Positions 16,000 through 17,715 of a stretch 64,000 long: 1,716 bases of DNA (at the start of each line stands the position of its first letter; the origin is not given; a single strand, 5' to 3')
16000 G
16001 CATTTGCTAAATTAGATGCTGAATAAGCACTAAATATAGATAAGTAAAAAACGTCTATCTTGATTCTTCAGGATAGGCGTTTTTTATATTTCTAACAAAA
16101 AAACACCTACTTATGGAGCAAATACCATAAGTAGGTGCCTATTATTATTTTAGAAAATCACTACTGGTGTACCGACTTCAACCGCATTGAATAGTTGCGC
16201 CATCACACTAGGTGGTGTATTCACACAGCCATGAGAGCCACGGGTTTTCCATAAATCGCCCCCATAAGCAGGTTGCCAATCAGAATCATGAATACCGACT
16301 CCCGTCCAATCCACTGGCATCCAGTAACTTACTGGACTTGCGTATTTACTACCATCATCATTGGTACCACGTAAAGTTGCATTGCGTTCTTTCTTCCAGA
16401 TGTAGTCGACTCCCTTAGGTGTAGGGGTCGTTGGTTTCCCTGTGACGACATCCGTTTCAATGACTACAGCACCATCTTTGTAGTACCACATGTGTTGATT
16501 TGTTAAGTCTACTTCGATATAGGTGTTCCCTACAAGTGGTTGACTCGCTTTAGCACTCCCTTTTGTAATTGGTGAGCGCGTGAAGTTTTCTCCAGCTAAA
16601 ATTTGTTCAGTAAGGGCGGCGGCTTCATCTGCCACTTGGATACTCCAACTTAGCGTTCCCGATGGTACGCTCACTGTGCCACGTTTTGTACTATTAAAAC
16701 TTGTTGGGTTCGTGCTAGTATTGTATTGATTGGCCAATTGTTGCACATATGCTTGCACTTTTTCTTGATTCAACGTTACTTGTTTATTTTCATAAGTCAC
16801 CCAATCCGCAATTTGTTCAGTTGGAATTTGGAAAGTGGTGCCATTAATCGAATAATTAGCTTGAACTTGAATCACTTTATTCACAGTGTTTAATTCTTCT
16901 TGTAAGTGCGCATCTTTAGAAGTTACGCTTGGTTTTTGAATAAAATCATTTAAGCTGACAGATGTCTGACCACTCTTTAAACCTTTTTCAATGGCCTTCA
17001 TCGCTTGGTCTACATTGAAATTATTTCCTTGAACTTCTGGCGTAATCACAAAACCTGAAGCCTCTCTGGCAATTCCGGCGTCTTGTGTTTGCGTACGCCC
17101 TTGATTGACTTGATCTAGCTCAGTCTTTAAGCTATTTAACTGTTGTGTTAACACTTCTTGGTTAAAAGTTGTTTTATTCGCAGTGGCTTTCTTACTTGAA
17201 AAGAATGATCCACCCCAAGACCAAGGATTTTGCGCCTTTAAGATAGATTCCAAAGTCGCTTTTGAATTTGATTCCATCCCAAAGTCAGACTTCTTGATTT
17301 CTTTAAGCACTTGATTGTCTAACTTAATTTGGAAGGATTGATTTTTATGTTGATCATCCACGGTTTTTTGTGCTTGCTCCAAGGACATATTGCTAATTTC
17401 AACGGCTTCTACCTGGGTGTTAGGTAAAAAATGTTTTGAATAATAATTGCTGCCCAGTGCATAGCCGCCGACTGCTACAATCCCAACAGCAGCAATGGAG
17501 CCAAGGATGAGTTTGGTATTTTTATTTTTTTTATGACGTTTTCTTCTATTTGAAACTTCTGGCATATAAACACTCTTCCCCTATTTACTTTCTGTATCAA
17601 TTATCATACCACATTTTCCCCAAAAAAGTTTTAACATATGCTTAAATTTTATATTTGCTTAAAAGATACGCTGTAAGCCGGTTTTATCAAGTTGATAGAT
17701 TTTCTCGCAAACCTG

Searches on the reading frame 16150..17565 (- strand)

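Call 28: search_protein_families(library=pfam, proteins=[window:16150-17565:-], max_evalue=0.00001)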
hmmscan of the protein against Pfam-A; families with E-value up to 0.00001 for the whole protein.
window:16150-17565:- (471 aa): 2 families
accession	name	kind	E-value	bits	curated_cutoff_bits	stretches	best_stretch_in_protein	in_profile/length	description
PF03734.19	YkuD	-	8.4e-26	91.7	23.4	1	348-470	2-146/146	L,D-transpeptidase catalytic domain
PF12229.13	PG_binding_4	-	2.8e-16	60.2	22.1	2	215-326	2-112/117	Putative peptidoglycan binding domain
